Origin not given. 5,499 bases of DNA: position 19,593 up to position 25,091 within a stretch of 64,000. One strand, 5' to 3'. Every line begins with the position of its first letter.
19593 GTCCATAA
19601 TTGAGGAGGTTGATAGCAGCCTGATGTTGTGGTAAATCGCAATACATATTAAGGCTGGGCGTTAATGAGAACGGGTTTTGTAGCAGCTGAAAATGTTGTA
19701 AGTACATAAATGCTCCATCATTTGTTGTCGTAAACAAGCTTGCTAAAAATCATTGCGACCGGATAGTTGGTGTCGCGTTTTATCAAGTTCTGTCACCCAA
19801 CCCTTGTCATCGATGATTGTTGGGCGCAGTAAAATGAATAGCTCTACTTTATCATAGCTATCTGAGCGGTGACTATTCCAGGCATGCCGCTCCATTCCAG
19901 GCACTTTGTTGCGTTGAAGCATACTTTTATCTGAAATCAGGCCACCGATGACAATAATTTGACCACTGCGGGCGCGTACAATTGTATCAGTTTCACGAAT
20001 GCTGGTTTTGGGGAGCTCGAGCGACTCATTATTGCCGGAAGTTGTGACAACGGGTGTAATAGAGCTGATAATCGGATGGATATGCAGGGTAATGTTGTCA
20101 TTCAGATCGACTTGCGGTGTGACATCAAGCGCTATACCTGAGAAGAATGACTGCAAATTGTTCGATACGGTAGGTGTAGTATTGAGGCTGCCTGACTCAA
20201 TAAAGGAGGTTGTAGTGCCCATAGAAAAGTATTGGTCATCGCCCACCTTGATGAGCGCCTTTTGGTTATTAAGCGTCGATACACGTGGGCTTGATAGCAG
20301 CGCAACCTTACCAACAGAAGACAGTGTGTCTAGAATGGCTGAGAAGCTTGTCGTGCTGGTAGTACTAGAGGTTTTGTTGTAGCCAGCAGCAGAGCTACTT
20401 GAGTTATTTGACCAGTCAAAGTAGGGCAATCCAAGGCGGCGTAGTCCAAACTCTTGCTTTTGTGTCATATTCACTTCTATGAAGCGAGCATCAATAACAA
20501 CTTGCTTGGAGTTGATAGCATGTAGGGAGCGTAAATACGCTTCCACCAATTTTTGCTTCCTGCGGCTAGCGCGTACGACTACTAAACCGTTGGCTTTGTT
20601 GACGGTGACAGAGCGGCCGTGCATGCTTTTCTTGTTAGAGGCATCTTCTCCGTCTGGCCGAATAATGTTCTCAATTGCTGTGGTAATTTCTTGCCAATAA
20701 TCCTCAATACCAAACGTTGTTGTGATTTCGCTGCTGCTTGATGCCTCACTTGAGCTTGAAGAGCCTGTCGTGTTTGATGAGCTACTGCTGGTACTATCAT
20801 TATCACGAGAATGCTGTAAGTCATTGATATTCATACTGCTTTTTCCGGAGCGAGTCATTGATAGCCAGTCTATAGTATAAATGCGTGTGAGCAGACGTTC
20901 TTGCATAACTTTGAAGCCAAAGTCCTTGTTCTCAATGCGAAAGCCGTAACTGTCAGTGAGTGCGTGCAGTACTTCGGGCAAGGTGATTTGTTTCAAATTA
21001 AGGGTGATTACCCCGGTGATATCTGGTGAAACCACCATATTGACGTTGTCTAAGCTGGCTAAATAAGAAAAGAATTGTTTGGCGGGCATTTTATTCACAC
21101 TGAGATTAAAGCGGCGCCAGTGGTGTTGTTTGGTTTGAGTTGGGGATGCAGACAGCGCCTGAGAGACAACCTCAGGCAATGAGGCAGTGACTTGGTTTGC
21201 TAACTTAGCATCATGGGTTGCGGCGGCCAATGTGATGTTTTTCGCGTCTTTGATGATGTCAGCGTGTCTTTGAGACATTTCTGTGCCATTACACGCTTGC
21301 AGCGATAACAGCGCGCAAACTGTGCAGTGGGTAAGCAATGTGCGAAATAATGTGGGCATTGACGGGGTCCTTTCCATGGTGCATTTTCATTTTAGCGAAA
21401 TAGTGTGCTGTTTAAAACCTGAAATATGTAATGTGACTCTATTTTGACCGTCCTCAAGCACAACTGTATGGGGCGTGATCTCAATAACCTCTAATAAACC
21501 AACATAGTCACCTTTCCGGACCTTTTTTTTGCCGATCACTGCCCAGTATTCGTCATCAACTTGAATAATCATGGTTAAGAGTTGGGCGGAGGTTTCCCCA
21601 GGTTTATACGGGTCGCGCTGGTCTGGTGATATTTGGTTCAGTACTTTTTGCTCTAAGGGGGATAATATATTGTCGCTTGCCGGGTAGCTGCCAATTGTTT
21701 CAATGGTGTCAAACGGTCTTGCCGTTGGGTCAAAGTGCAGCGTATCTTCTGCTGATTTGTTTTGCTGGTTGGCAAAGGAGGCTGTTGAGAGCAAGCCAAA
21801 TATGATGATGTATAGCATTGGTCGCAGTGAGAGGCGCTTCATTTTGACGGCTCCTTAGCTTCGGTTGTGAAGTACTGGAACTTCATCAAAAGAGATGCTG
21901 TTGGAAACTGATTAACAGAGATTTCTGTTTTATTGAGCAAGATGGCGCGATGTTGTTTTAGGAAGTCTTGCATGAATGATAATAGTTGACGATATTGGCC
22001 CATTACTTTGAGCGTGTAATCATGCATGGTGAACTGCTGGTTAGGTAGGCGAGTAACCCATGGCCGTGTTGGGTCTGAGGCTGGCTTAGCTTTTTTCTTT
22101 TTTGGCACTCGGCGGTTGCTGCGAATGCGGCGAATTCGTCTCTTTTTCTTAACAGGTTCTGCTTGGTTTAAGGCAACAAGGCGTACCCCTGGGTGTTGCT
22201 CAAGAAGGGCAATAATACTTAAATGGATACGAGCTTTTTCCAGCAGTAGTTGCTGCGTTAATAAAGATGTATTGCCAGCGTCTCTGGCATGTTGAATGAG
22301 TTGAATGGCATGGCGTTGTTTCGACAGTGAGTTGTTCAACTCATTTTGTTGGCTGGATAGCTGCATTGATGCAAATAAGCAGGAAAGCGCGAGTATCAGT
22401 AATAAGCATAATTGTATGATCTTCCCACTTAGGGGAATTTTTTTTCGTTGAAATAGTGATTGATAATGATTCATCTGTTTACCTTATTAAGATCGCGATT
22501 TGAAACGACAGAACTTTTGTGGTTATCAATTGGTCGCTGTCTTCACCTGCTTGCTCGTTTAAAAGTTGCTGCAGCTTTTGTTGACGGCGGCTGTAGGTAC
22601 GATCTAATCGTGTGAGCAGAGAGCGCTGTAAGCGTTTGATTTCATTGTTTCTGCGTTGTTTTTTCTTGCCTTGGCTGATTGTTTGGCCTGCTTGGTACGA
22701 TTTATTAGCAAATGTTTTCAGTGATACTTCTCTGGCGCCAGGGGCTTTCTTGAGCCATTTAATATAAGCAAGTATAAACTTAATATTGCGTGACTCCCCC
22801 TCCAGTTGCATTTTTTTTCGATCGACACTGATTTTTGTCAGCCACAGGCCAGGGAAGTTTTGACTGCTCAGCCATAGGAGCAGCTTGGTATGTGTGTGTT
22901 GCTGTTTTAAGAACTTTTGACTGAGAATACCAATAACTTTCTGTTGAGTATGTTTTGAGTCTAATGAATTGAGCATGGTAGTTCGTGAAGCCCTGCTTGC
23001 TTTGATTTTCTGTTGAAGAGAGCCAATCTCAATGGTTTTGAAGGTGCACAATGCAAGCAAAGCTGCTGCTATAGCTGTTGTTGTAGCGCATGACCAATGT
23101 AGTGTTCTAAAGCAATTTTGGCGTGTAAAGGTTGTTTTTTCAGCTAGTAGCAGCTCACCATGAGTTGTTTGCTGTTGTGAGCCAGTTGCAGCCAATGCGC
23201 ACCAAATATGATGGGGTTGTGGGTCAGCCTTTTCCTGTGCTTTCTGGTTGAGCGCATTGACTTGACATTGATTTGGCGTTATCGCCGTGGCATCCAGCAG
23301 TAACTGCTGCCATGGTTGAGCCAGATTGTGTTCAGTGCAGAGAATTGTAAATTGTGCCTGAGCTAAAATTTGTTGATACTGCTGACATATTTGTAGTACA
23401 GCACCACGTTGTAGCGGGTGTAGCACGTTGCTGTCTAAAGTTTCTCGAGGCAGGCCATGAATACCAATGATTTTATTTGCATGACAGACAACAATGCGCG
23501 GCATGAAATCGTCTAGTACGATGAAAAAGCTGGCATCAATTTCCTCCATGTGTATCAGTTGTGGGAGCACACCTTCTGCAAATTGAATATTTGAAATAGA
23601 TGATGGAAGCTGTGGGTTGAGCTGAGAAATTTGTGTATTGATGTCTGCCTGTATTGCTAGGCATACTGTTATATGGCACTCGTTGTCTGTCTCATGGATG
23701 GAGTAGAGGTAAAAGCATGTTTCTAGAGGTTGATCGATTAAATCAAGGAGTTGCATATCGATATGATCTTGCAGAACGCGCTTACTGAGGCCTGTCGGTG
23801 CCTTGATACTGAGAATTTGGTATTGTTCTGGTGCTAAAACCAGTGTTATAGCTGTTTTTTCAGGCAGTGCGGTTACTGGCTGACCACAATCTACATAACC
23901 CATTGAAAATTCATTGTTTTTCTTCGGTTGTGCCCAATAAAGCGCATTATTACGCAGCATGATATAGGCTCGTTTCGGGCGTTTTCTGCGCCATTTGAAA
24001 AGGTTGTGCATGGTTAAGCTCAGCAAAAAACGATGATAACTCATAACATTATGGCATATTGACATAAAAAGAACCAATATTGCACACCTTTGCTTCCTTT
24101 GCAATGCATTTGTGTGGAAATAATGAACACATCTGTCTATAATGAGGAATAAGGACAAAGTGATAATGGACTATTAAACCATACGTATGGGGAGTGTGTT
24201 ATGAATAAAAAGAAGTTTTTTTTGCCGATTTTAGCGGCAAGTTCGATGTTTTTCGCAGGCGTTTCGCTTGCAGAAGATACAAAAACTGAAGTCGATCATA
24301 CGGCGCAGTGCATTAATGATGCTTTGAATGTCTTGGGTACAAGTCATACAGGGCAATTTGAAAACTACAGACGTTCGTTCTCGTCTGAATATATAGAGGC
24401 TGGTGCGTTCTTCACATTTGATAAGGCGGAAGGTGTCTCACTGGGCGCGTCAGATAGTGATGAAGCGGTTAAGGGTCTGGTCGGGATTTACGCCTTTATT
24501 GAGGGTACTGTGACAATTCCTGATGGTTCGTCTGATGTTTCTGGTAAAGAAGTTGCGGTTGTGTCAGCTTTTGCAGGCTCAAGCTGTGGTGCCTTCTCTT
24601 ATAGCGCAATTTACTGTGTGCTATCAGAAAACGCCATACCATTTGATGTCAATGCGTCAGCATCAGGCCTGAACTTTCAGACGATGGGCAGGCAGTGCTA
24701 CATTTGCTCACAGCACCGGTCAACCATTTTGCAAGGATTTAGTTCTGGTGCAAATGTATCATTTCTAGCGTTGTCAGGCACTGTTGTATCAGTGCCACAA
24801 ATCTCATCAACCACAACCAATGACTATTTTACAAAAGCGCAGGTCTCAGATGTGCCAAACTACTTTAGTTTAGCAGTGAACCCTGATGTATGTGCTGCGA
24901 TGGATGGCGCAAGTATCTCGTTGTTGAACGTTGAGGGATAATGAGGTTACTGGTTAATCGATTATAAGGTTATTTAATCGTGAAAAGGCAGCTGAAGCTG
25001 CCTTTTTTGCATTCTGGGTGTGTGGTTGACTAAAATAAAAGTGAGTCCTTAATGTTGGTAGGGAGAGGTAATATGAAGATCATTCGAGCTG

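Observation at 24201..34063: Twelve-gene tandem array of paralogous Sec-signal, cysteine-rich ~200-aa proteins with no family I can recognise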

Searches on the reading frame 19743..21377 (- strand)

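Call 6: search_protein_families(library=pfam, proteins=[window:19743-21377:-], max_evalue=0.01)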
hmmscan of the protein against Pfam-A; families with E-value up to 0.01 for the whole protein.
window:19743-21377:- (544 aa): 3 families
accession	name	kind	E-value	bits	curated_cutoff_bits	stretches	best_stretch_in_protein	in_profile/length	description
PF00263.26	Secretin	-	2e-28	99.5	27.5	1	352-523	2-169/169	Bacterial type II and III secretion system protein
PF07655.18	Secretin_N_2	-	1.8e-08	35.2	23.4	1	164-242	1-80/91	Secretin N-terminal domain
PF07660.19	STN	-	0.0029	17.8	28.4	0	113-148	2-40/52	Secretin and TonB N terminus short domain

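Call 40: search_protein_families(library=ncbifam, proteins=[window:19743-21377:-], max_evalue=0.01)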
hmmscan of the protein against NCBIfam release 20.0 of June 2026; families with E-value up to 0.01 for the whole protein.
window:19743-21377:- (544 aa): 9 families
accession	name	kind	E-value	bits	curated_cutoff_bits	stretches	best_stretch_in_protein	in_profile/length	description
TIGR02519.1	pilus_MshL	equivalog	6.4e-53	179.6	250.2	1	258-522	2-290/290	pilus (MSHA type) biogenesis protein MshL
TIGR02517.1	type_II_gspD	equivalog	2.3e-35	122.2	351.35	2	327-526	399-594/600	type II secretion system secretin GspD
TIGR02515.1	IV_pilus_PilQ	subfamily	2.5e-26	92.6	284.35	3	337-522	253-427/428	type IV pilus secretin PilQ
TIGR02516.1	type_III_yscC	equivalog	1.7e-16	59.8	238.45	1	231-523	175-462/463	type III secretion system outer membrane ring subunit SctC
NF010083.0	PRK13568.1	equivalog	1.2e-15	57.2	554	2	348-522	255-417/419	DNA uptake porin HofQ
NF007851.2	PRK10560.1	exception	1.8e-14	53.4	598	2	86-152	20-86/412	DNA uptake porin HofQ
TIGR02520.1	pilus_B_mal_scr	equivalog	2e-13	49.8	287.65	1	162-519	158-511/513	PilN family type IVB pilus formation outer membrane protein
NF042912.1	Amuc_1098_fam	equivalog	2.7e-10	39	750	1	254-348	424-517/805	Amuc_1098 family type IV pilus outer membrane protein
NF011873.0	PRK15346.1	equivalog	5.2e-06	25.4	524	1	257-493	238-461/499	EscC/YscC/HrcC family type III secretion system outer membrane ring protein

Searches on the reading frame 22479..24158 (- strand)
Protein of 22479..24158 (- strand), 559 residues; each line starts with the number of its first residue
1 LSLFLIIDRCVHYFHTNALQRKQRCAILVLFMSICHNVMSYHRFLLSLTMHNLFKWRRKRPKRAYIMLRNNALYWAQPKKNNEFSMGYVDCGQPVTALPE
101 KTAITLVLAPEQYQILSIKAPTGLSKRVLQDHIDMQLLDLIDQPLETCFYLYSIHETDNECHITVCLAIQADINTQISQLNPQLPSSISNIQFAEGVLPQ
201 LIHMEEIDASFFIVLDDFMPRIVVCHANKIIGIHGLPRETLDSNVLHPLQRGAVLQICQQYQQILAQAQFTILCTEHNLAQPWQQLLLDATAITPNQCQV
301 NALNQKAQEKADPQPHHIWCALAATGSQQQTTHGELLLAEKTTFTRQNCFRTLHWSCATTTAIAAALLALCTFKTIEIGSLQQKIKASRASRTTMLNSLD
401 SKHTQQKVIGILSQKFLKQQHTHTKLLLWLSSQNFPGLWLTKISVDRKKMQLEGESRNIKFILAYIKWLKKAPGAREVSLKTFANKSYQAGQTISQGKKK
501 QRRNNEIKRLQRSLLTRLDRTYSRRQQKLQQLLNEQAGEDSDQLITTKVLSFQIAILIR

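Call 6: search_protein_families(library=pfam, proteins=[window:22479-24158:-], max_evalue=0.01)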
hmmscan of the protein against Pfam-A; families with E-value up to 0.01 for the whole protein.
window:22479-24158:- (559 aa): 1 family
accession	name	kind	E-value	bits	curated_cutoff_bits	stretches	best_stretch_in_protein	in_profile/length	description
PF05137.18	PilN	-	0.00011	22.7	22.8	1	433-489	9-64/78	Fimbrial assembly protein (PilN)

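Call 40: search_protein_families(library=ncbifam, proteins=[window:22479-24158:-], max_evalue=0.01)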
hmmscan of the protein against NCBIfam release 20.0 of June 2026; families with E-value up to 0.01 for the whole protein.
window:22479-24158:- (559 aa): 0 families

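Call 77: find_homologous_proteins(query=A8, max_evalue=0.001)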
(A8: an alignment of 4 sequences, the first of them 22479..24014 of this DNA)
Query A8 (4 sequences) (511 aa, profile of the alignment): 2 proteins with E <= 0.001 among 8000 candidates.
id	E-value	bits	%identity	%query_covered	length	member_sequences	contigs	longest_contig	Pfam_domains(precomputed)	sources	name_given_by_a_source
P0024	9.6e-205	699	100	100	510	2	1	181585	-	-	-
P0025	1.7e-121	425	61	100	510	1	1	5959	-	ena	-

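Call 78: find_encoding_contigs(protein=P0025, flank=6000)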
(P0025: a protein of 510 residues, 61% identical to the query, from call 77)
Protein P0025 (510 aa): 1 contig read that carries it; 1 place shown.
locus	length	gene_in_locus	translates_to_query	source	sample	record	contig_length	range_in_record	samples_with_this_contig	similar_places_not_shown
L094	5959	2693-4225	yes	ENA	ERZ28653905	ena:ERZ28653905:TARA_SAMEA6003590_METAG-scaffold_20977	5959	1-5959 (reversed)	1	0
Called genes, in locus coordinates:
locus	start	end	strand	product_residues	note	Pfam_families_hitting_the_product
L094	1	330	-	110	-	?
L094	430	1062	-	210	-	-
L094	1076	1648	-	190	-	-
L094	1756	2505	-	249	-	-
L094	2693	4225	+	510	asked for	-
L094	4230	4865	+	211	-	-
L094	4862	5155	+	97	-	-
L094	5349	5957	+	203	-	?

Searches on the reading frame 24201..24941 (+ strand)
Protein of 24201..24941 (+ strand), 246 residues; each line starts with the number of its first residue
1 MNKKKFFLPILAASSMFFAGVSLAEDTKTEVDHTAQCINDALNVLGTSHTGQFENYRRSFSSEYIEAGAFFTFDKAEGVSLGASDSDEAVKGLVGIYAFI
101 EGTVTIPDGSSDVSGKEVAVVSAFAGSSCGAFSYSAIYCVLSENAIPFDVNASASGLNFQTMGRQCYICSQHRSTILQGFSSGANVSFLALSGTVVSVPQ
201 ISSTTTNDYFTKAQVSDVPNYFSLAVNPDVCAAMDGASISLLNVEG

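Call 3: search_protein_families(library=pfam, proteins=[window:24201-24941:+], max_evalue=1)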
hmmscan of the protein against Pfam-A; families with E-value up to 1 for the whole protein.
window:24201-24941:+ (246 aa): 0 families

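Call 4: search_protein_families(library=ncbifam, proteins=[window:24201-24941:+], max_evalue=1)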
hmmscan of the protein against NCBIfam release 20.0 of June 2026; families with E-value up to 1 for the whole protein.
window:24201-24941:+ (246 aa): 0 families
